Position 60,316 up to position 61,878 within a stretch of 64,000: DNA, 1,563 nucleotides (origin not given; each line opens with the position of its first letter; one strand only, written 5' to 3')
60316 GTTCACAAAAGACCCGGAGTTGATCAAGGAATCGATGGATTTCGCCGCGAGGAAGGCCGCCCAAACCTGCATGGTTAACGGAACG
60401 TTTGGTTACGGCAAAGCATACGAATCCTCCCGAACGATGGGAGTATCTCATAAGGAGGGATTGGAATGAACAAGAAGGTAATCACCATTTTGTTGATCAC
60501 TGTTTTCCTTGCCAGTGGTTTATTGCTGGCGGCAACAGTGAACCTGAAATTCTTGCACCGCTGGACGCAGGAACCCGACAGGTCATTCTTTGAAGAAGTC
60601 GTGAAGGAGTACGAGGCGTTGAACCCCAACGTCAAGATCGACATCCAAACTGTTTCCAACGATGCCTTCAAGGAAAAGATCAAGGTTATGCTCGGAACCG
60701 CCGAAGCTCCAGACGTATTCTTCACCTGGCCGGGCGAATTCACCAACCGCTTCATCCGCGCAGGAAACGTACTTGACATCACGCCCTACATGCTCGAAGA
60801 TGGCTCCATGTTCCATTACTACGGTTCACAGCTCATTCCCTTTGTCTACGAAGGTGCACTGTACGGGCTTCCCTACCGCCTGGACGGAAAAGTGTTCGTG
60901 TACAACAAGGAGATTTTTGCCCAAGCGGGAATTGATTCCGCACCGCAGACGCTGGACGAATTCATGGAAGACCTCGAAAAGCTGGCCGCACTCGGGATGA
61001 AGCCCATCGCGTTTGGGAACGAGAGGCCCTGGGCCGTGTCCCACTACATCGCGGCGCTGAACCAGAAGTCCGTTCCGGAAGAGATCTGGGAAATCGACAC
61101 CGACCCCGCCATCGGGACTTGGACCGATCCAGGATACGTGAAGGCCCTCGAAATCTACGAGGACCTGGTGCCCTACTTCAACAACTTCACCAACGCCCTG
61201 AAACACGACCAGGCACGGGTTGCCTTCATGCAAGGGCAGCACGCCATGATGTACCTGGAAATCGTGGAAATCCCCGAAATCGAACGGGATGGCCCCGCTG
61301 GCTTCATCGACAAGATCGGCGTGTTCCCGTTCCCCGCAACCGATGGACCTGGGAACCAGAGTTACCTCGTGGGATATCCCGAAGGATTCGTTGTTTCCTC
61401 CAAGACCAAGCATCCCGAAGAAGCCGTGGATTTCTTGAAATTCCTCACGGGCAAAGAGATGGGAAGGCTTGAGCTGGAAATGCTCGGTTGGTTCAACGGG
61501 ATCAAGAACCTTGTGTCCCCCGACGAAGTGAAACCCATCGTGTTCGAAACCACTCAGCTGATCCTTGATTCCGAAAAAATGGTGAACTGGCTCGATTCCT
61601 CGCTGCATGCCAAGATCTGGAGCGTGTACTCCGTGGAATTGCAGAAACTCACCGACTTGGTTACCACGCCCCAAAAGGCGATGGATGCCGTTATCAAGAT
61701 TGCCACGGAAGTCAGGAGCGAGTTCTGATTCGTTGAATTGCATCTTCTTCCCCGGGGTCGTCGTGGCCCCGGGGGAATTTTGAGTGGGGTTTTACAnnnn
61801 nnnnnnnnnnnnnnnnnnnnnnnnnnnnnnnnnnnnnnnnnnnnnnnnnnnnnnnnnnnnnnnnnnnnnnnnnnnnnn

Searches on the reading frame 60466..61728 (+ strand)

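Call 34: search_protein_families(library=pfam, proteins=[window:60466-61728:+], max_evalue=0.00001)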
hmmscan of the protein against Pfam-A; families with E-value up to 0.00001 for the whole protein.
window:60466-61728:+ (420 aa): 2 families
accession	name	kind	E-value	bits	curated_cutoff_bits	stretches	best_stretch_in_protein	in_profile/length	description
PF01547.30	SBP_bac_1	-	2.1e-42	146.6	26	1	35-331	3-304/307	Bacterial extracellular solute-binding protein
PF13416.11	SBP_bac_8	-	5.3e-26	92.5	27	1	45-355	2-271/279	Bacterial extracellular solute-binding protein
